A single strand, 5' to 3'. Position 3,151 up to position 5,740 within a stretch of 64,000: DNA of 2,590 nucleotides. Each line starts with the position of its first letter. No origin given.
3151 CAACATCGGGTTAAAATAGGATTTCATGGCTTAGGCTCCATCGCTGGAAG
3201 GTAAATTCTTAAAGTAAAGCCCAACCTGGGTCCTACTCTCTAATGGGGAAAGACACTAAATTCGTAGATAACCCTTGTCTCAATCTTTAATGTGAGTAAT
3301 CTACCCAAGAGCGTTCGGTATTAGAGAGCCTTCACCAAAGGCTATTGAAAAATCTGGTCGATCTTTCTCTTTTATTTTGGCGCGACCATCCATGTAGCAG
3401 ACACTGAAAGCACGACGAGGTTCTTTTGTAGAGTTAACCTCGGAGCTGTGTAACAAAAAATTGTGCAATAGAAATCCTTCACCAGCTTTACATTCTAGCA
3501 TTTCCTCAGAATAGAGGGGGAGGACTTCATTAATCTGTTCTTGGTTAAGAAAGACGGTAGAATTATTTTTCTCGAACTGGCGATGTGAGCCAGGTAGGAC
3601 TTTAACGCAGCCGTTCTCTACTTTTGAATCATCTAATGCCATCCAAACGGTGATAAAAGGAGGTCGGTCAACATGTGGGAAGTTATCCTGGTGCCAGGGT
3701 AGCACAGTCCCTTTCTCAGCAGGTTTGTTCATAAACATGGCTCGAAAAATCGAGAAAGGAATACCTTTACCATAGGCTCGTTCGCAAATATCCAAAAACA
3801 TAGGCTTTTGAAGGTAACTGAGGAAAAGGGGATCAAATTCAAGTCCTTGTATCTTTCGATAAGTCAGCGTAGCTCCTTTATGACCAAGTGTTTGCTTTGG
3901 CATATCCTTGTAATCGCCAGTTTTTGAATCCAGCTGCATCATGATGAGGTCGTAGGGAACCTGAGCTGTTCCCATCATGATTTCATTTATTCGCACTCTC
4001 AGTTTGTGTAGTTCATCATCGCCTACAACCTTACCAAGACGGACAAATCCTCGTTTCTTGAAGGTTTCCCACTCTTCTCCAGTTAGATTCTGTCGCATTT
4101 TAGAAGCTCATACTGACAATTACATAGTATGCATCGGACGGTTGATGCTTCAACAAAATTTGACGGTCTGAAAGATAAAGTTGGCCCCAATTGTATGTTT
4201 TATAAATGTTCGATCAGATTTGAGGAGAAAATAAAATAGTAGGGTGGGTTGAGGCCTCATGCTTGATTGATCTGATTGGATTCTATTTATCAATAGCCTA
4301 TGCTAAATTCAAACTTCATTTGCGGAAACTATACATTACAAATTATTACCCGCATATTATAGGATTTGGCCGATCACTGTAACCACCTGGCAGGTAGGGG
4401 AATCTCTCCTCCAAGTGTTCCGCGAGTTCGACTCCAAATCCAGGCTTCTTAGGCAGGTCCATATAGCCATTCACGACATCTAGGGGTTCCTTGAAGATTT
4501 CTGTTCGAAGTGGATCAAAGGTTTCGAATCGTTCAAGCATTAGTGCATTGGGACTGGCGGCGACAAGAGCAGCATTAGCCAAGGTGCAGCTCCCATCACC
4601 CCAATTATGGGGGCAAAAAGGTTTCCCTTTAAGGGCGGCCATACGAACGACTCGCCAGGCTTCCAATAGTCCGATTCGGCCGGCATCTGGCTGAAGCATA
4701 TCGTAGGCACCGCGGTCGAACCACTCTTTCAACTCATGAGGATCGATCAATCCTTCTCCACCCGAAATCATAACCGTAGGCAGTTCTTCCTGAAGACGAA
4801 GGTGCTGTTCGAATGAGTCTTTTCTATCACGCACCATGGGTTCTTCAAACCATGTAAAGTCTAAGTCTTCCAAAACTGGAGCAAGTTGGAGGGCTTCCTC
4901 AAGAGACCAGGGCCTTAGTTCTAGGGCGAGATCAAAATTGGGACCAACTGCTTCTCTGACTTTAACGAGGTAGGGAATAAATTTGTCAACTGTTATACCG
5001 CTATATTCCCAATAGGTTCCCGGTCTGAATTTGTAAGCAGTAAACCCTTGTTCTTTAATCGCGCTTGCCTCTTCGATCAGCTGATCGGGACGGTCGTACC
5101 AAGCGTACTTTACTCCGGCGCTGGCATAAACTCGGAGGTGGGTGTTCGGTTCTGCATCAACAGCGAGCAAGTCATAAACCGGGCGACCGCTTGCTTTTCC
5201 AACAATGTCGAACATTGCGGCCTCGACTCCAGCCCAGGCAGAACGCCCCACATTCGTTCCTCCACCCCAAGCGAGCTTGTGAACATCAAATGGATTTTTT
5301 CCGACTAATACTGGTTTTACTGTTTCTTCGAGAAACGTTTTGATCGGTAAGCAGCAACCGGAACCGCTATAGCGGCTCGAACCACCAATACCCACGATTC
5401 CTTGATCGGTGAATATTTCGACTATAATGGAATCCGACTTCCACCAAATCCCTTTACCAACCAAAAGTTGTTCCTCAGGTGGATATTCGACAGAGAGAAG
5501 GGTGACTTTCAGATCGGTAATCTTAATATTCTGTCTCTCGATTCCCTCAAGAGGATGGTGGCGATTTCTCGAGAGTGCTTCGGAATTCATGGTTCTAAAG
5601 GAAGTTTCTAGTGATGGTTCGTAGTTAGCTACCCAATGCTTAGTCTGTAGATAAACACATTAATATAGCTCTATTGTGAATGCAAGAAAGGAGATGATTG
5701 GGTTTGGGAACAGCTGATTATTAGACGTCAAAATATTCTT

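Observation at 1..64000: Three enzyme families supply 23 of 49 genes: 9 enolase-superfamily, 8 Gfo/Idh/MocA and 6 PhyH dioxygenases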

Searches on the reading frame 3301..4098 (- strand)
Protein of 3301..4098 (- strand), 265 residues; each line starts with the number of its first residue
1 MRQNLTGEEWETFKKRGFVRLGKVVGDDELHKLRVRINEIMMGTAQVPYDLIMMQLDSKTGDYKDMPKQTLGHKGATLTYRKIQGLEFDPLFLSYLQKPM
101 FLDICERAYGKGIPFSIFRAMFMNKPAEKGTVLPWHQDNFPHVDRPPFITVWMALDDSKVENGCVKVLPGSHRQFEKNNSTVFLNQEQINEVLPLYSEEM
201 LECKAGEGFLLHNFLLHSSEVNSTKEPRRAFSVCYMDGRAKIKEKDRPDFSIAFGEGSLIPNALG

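Call 3: search_protein_families(library=pfam, proteins=[window:3304-4098:-])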
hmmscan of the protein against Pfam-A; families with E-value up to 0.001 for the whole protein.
window:3304-4098:- (265 aa): 1 family
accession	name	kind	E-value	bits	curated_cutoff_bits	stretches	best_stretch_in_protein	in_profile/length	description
PF05721.19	PhyH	-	1.9e-24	87.5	22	1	13-230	1-213/213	Phytanoyl-CoA dioxygenase (PhyH)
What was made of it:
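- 3301..4098 (-): PhyH-family Fe(II)/2OG oxygenase (PHY_3301). Pfam PhyH 87.5 bits (call 3).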

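Call 9: find_encoding_contigs(protein=window:3301-4098:-, flank=10000, max_places=6)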
Protein window:3301-4098:- (265 aa): 15 contigs read that carry it; 2 places shown.
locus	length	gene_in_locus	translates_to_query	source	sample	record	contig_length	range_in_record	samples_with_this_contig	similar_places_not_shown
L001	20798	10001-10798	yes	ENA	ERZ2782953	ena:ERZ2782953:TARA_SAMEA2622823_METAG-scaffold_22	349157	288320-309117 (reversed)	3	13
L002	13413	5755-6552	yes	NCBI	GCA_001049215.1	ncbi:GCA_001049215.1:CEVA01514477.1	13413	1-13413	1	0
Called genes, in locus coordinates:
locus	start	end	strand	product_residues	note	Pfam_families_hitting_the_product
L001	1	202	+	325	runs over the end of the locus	PF01408:GFO_IDH_MocA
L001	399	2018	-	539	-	PF00251:Glyco_hydro_32N, PF08244:Glyco_hydro_32C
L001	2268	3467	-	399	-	PF07690:MFS_1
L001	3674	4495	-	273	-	PF05721:PhyH (weak)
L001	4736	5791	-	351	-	PF01408:GFO_IDH_MocA, PF22725:GFO_IDH_MocA_C3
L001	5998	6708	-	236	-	-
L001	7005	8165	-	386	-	PF02746:MR_MLE_N (weak), PF13378:MR_MLE_C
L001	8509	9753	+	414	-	PF02746:MR_MLE_N, PF13378:MR_MLE_C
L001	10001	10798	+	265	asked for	PF05721:PhyH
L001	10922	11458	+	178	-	PF01641:SelR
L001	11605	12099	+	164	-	PF01625:PMSR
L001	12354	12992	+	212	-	PF06283:ThuA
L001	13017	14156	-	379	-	PF02746:MR_MLE_N (weak), PF13378:MR_MLE_C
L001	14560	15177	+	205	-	-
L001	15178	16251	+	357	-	PF05721:PhyH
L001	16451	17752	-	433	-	PF16798:DUF5069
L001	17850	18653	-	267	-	PF01261:AP_endonuc_2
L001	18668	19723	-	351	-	PF02615:Ldh_2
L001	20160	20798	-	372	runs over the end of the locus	PF02615:Ldh_2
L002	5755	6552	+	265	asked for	PF05721:PhyH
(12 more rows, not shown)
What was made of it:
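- Checked: The gene at 3 is cut by the window edge; it is 379 aa in locus L001 (call 9).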

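Call 10: find_related_loci(query=window:3304-4098:-, collection=genome_contigs, flank=10000)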
Query window:3304-4098:- (265 aa) in genome_contigs; peptide patterns used: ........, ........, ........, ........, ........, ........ (x = any residue, [..] = any of these).
348 stretches matched a pattern; 330 encode a relative of the query (tblastn E <= 1e-3); the best 80 are kept; 80 distinct loci.
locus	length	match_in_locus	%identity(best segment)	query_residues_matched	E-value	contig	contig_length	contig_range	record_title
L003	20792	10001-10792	85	1-265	3e-154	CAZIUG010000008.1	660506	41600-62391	MAG TPA_asm: uncultured Opitutales bacterium isolate SRP092796_co2_216 genome assembly, contig: k141_4917618, whole geno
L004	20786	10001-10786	60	1-264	2e-110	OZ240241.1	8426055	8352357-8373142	MAG: Candidatus Latescibacterota bacterium isolate 5029ecf2-d60f-4a19-a35b-269815a0a5cf genome assembly, chromosome: 1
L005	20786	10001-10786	62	1-264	6e-110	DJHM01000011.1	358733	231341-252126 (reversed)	MAG TPA_asm: Latescibacteria bacterium UBA6620 UBA6620_contig_519, whole genome shotgun sequence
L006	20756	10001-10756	58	9-265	1e-98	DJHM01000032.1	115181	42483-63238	MAG TPA_asm: Latescibacteria bacterium UBA6620 UBA6620_contig_7147, whole genome shotgun sequence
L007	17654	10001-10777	53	1-259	4e-92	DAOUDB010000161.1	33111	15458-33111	MAG TPA_asm: Thermoflexales bacterium isolate H89_890 91662, whole genome shotgun sequence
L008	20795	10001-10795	52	1-265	6e-92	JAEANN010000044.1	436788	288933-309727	MAG: Candidatus Roseilinea mizusawaensis isolate AA3_104 k127_740382, whole genome shotgun sequence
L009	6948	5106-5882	54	4-263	9e-92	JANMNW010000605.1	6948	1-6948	MAG: Chloroflexota bacterium isolate OTE_58_metabat_286 OTE_58_k141_4154485, whole genome shotgun sequence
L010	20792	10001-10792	53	1-264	1e-91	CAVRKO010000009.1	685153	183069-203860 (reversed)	MAG: uncultured Actinomycetota bacterium isolate MFD04935.bin.2.21 genome assembly, contig: contig_3497, whole genome sh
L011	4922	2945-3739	52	1-264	2e-91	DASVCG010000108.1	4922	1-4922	MAG TPA_asm: Phycisphaeraceae bacterium isolate SMAG_U2000 k141_224594, whole genome shotgun sequence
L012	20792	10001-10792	52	1-264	3e-91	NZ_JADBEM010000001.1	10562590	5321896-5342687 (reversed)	Actinopolymorpha pittospori strain DSM 45354 Ga0310431_01, whole genome shotgun sequence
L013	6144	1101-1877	52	1-259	2e-90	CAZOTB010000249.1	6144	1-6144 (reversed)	MAG TPA_asm: uncultured Verrucomicrobiota bacterium isolate binchicken_co107_139 genome assembly, contig: NODE_26613_len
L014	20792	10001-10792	54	1-264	5e-90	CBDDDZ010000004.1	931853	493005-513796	MAG: Candidatus Latescibacterota bacterium isolate 2fef8444-24d4-470e-a0f0-8c307ac56c94 genome assembly, contig: contig_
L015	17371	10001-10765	53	5-259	1e-89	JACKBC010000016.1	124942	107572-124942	MAG: Caldilineaceae bacterium isolate HK-STAS-CHLO-11 HK-STAS-CHLO-11_16, whole genome shotgun sequence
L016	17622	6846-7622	53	1-259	1e-89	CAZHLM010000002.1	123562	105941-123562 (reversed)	MAG TPA_asm: uncultured Verrucomicrobiota bacterium isolate binchicken_co58_141 genome assembly, contig: NODE_115_length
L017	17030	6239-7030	53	5-265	3e-89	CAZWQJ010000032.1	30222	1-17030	MAG TPA_asm: uncultured Victivallales bacterium isolate SRP272421_co1_443 genome assembly, contig: NODE_3322_length_3022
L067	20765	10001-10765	50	3-262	2e-83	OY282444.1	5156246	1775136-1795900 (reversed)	MAG: uncultured Poribacteria bacterium genome assembly, chromosome: 1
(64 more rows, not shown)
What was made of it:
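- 3301..4098 (-): 330 relatives were found in GTDB genomes; the 80 loci kept are 47-85% identical (call 10).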

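Call 17: search_solved_structures(query=window:3304-4098:-, max_evalue=0.01)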
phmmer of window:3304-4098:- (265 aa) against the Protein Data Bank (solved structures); distinct sequences matched with E-value up to 0.01: 19.
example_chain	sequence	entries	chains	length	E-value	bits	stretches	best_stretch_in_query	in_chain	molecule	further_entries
4xab_A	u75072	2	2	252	1.6e-11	47.3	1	123-246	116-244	EvdO2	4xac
5epa_A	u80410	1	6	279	9.6e-11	44.8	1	112-241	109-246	SnoK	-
5ep9_A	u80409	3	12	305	1.1e-08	38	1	109-242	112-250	SnoN,Epimerase SnoN | SnoN,SnoN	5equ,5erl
2a1x_A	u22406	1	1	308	1.9e-08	37.2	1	5-234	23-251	Phytanoyl-CoA dioxygenase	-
2opw_A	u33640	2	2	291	1.3e-06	31.2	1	88-233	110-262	PHYHD1 protein | Phytanoyl-CoA dioxygenase domain-containing protein 1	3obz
9c9n_A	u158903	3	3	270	4.8e-06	29.4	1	119-232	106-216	Fe/2-OG dependent dioxygenase MysH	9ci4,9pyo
9pze_A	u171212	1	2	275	5e-06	29.3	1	119-232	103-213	Fe/2-OG dependent dioxygenase MysH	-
3emr_A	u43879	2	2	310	1.2e-05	28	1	96-176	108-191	EctD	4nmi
4xaa_A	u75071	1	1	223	0.00025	23.7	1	120-173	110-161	Putative oxygenase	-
2fct_A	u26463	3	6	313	0.00028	23.6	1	89-176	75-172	syringomycin biosynthesis enzyme 2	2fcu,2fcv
6ec3_A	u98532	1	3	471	0.00045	22.9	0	97-173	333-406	Methyltransferase domain-containing protein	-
6zyk_A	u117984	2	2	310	0.00069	22.3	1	116-240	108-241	Monooxygenase | Uncharacterized protein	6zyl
7eyw_C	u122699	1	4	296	0.001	21.7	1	96-235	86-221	2-oxoglutarate/Fe(II)-dependent dioxygenase SptF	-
2rdn_A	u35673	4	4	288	0.0014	21.3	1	131-230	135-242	1-deoxypentalenic acid 11-beta hydroxylase; Fe(II)/alpha-ketoglutarate dependent hydroxyla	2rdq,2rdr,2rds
7eyu_B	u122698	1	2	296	0.0014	21.3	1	96-235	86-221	2-oxoglutarate/Fe(II)-dependent dioxygenase SptF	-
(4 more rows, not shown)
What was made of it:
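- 3301..4098 (-): Best PDB relatives are EvdO2 (1.6e-11), SnoK and SnoN (call 17).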

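Call 34: search_protein_families(library=pfam, alignment_id=A1, max_evalue=0.00001)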
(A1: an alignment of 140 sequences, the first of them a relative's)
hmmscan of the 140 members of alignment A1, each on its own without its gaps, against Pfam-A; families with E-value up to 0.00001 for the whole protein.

A. member 1, L004:8551-9861:+ (437 aa): 3 families
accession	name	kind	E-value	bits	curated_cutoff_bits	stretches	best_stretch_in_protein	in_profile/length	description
PF01266.30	DAO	-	5.5e-51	174.6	27.9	1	8-390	1-353/353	FAD dependent oxidoreductase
PF01134.28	GIDA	-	6.3e-06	25.9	22.1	0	8-35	1-28/391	Glucose inhibited division protein A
PF13450.12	NAD_binding_8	-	6.5e-06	26.8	21.9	0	11-48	1-38/68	NAD(P)-binding Rossmann-like domain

B. families by the number of members that match (of 140 scanned): 119 families (the first 25 are shown)
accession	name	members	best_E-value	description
PF00165.29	HTH_AraC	19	8.9e-27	Bacterial regulatory helix-turn-helix proteins, AraC family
PF12833.13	HTH_18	19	2.1e-25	Helix-turn-helix domain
PF02311.25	AraC_binding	12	6.3e-09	AraC-like ligand binding domain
PF07883.17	Cupin_2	11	5.2e-10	Cupin domain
PF05721.19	PhyH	4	9.8e-32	Phytanoyl-CoA dioxygenase (PhyH)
PF02518.31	HATPase_c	4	1.9e-28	Histidine kinase-, DNA gyrase B-, and HSP90-like ATPase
PF00512.31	HisKA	4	2.3e-14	His Kinase A (phospho-acceptor) domain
PF00005.33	ABC_tran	3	1.3e-33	ABC transporter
PF00528.27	BPD_transp_1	3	4.6e-16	Binding-protein-dependent transport system inner membrane component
PF00672.30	HAMP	3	3.5e-13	HAMP domain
PF01019.26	G_glu_transpept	2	7.6e-149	Gamma-glutamyltranspeptidase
PF01227.27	GTP_cyclohydroI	2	4.9e-80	GTP cyclohydrolase I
PF00291.31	PALP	2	1.6e-74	Pyridoxal-phosphate dependent enzyme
PF13407.12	Peripla_BP_4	2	2.5e-68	Periplasmic binding protein domain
PF16363.11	GDP_Man_Dehyd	2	1e-67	GDP-mannose 4,6 dehydratase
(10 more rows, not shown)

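Call 38: search_protein_families(library=ncbifam, proteins=[window:3304-4098:-], max_evalue=0.001)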
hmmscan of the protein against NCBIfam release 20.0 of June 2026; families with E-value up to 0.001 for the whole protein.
window:3304-4098:- (265 aa): 3 families
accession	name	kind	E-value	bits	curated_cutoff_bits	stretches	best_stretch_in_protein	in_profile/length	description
TIGR01762.1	chlorin-enz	subfamily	1.1e-09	38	226.3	1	146-191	131-177/288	chlorinating enzyme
NF052437.1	MPhHdxlPhnYGIM8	equivalog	8.9e-07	28.6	500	1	146-235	127-213/260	methylphosphonate hydroxylase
TIGR02408.1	ectoine_ThpD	equivalog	0.00013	21.4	336.5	0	125-176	117-173/277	ectoine hydroxylase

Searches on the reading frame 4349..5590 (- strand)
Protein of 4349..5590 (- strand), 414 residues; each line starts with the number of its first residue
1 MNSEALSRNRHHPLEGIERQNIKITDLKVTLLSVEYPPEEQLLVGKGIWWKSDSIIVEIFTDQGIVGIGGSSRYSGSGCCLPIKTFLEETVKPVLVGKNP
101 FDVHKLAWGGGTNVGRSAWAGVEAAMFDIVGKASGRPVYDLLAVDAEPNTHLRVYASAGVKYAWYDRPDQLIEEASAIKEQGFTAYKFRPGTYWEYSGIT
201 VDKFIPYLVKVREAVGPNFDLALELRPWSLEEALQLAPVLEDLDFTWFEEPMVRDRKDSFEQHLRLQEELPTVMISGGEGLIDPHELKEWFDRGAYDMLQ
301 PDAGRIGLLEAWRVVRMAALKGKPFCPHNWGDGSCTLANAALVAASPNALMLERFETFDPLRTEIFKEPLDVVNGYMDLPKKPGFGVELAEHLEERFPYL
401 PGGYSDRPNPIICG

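Call 3: search_protein_families(library=pfam, proteins=[window:4349-5590:-])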
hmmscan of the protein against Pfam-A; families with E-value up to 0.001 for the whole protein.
window:4349-5590:- (414 aa): 2 families
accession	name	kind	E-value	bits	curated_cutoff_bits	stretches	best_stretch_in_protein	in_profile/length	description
PF13378.12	MR_MLE_C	-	2.6e-46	158.5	29.4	1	171-391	2-217/219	Enolase C-terminal domain-like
PF02746.21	MR_MLE_N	-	3.5e-12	47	22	1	53-142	27-116/117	Mandelate racemase / muconate lactonizing enzyme, N-terminal domain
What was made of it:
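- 4346..5590 (-): Enolase-superfamily protein of the mandelate-racemase subgroup, function unassigned. Pfam 158.5 and 47 bits (call 3).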

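Call 14: search_protein_families(library=ncbifam, proteins=[window:4349-5590:-], max_evalue=0.00001)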
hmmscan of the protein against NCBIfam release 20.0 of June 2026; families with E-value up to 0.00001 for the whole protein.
window:4349-5590:- (414 aa): 9 families
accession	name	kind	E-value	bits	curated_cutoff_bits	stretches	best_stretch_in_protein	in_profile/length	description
NF040790.2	glucon_galact_dh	equivalog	2.1e-37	128.9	750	1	49-397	20-369/390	bifunctional D-gluconate/D-galactonate dehydratase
NF040866.1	AraD_Arch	equivalog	2.1e-31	109.3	650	1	24-396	2-368/372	arabinonate dehydratase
NF010624.0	PRK14017.1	equivalog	7.5e-31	107.5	311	1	55-392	16-355/382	galactonate dehydratase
NF047820.1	TalGalacDh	equivalog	1.6e-29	103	500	1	54-393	38-360/371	L-talarate/galactarate dehydratase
NF043051.1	ManoateDhtManD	equivalog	5.1e-23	81.6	550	2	55-188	18-148/403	D-mannonate dehydratase ManD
NF011654.0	PRK15072.1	subfamily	6.6e-21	74.6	430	2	55-189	18-149/404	D-galactonate dehydratase family protein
NF011968.0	PRK15440.1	equivalog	3.2e-17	62.5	393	1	53-399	58-393/395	L-rhamnonate dehydratase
TIGR02534.1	mucon_cyclo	subfamily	4.2e-15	55.7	334.95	1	55-391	30-359/368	muconate/chloromuconate family cycloisomerase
NF043002.1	HProlDhtase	equivalog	3.6e-11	42.5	500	1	53-388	32-353/366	cis-3-hydroxy-L-proline dehydratase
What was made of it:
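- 4346..5590 (-): Best NCBIfam hit is gluconate/galactonate dehydratase, 129 bits against a cut-off of 750 (call 14).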

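Call 43: search_solved_structures(query=window:4349-5590:-, max_evalue=1e-15)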
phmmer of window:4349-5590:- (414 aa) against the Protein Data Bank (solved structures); distinct sequences matched with E-value up to 1e-15: 46.
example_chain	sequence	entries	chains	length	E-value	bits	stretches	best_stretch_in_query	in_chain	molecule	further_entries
3ozm_A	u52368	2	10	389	1.6e-39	138.9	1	21-389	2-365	Putative mandelate racemase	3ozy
3h12_A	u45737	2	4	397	1.7e-39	138.9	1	21-389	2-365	mandelate racemase | Putative mandelate racemase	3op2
3sjn_A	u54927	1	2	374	1.5e-38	135.7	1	47-396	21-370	Mandelate racemase/muconate lactonizing protein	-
4e5t_A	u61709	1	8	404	1.4e-34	122.7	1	56-400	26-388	Mandelate racemase / muconate lactonizing enzyme, C-terminal domain protein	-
3bjs_A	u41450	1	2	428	1.6e-32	115.9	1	17-402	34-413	Mandelate racemase/muconate lactonizing enzyme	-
4e4u_A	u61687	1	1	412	1.9e-32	115.6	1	47-399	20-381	Mandalate racemase/muconate lactonizing enzyme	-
3t4w_A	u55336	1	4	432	3.3e-28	101.7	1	20-403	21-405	Mandelate racemase/muconate lactonizing enzyme family protein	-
3rcy_A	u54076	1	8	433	4.4e-28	101.3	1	53-401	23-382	Mandelate racemase/muconate lactonizing enzyme-like protein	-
4ggb_A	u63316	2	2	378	4.9e-28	101.1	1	110-391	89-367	Putative uncharacterized protein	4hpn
5olc_A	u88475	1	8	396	1.4e-27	99.6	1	112-390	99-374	Galactonate dehydratase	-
3ssz_A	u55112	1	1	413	3.9e-27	98.1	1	56-393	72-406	Mandelate racemase/muconate lactonizing enzyme, N-terminal domain protein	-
2poz_A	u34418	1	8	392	2.8e-23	85.5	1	54-393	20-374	Putative dehydratase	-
2qq6_A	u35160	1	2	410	5e-23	84.6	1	95-395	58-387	Mandelate racemase/muconate lactonizing enzyme-like protein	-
3stp_A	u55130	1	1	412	1.2e-22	83.4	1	56-394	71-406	Galactonate dehydratase, putative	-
4j3z_A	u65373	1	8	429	2.7e-22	82.2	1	55-395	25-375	Mandelate racemase/muconate lactonizing enzyme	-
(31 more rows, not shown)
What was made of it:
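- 4346..5590 (-): Best PDB hit is 3OZM, 'putative mandelate racemase' (call 43).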
